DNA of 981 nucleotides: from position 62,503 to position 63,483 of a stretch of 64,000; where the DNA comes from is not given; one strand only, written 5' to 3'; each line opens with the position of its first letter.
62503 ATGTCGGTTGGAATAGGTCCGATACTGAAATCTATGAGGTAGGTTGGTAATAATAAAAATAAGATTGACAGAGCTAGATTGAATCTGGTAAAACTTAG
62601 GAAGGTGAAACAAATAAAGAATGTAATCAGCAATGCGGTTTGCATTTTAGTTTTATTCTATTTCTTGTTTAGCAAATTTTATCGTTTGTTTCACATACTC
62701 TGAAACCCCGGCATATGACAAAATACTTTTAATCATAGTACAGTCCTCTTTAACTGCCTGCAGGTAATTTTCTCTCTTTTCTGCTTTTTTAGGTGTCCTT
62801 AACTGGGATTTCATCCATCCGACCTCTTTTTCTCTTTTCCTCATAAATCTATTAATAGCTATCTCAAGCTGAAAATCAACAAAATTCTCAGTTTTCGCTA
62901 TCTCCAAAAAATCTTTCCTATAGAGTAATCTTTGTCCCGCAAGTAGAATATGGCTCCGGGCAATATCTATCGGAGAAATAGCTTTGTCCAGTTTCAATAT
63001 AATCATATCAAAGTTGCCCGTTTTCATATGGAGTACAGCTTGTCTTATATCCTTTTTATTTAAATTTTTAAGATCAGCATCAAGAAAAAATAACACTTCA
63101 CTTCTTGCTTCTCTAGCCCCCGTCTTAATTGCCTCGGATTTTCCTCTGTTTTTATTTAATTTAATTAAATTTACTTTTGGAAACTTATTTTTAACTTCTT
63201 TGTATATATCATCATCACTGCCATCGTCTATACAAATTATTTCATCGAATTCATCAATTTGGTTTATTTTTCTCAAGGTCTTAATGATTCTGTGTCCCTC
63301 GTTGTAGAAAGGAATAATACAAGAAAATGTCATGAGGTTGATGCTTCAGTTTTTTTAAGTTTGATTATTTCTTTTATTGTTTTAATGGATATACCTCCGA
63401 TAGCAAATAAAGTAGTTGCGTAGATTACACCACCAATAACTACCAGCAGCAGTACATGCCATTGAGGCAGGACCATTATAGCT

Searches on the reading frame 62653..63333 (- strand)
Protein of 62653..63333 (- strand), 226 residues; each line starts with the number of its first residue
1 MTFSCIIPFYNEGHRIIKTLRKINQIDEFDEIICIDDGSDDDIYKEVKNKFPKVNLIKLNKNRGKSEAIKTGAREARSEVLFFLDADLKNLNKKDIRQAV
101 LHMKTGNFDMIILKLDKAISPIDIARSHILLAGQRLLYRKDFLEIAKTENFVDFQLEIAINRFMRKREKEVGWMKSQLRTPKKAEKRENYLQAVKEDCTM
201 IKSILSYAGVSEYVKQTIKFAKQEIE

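Call 15: search_protein_families(library=pfam, proteins=[window:62653-63333:-])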
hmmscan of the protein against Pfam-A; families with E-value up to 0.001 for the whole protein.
window:62653-63333:- (226 aa): 2 families
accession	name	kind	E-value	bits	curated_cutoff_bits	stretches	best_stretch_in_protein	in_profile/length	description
PF00535.33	Glycos_transf_2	-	5.4e-25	88.7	23.3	1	4-134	1-132/168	Glycosyl transferase family 2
PF10111.15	Glyco_tranf_2_2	-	3.3e-09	37.1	27.3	1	4-88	1-92/276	Glycosyltransferase like family 2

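Call 65: find_encoding_contigs(protein=window:62653-63333:-, flank=10000, max_places=3)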
Protein window:62653-63333:- (226 aa): 1 contig read that carries it; 1 place shown.
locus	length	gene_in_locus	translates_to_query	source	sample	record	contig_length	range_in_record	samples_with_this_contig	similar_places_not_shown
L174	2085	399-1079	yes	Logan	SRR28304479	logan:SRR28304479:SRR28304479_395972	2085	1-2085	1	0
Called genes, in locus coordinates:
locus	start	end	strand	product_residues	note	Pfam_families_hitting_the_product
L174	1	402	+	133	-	?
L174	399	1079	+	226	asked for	PF00535:Glycos_transf_2, PF10111:Glyco_tranf_2_2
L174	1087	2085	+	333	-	?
